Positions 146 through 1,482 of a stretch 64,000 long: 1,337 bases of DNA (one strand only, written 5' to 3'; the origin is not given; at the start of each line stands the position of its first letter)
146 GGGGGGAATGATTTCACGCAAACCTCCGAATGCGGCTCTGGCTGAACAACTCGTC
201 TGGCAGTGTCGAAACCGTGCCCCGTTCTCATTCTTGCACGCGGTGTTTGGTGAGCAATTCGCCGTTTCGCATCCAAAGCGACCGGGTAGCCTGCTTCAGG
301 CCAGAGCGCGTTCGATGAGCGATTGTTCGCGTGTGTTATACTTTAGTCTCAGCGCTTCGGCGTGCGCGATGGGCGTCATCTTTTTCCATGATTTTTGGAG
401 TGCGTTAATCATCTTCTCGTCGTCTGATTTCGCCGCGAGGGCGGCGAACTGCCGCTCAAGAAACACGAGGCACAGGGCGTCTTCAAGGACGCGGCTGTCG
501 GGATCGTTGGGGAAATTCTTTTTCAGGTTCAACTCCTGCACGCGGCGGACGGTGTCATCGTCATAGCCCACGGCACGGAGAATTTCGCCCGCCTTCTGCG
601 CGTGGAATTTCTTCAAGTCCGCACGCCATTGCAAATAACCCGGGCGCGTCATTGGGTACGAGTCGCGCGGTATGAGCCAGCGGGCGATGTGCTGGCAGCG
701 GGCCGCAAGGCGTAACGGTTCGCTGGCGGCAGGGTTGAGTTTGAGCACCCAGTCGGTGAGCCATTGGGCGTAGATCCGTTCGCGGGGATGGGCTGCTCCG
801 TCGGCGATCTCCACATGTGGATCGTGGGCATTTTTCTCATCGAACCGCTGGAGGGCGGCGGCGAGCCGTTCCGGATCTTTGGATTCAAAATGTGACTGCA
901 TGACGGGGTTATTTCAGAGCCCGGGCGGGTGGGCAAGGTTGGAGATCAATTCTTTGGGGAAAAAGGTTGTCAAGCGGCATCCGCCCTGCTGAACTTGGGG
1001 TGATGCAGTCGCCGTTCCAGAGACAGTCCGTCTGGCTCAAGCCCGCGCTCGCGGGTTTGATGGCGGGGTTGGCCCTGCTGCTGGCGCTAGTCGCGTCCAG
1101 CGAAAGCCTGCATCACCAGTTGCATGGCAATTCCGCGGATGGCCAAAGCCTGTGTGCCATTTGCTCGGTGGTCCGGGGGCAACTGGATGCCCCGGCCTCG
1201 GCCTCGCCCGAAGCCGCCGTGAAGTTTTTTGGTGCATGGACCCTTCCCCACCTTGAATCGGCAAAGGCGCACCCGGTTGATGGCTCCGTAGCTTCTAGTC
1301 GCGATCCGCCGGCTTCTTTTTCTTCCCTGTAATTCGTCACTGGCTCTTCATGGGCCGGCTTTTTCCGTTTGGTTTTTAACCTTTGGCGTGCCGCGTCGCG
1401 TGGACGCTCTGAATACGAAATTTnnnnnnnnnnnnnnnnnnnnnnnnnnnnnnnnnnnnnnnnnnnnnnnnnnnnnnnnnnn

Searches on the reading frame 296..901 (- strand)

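Call 5: search_protein_families(library=pfam, proteins=[window:296-901:-], max_evalue=0.01)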
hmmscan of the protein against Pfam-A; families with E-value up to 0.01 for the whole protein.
window:296-901:- (201 aa): 1 family
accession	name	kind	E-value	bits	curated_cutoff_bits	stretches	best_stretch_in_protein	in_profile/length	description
PF13875.12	DUF4202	-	1.7e-67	227.3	35.1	1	15-196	2-183/183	Domain of unknown function (DUF4202)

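Call 7: search_protein_families(library=ncbifam, proteins=[window:296-901:-], max_evalue=0.01)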
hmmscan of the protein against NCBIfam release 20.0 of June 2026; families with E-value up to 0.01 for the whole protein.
window:296-901:- (201 aa): 0 families

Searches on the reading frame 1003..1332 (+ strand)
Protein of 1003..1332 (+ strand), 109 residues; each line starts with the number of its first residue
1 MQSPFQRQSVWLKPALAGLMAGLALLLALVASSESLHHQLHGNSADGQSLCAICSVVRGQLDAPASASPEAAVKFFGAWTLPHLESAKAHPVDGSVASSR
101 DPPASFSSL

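Call 4: search_protein_families(library=pfam, proteins=[window:1003-1332:+], max_evalue=0.01)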
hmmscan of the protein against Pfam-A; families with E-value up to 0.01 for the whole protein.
window:1003-1332:+ (109 aa): 0 families

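Call 6: search_protein_families(library=ncbifam, proteins=[window:1003-1332:+], max_evalue=0.01)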
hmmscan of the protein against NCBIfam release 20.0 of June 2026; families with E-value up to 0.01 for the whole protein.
window:1003-1332:+ (109 aa): 0 families

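Call 41: search_protein_families(library=pfam, proteins=[window:1003-1332:+], max_evalue=10)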
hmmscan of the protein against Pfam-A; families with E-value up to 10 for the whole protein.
window:1003-1332:+ (109 aa): 0 families
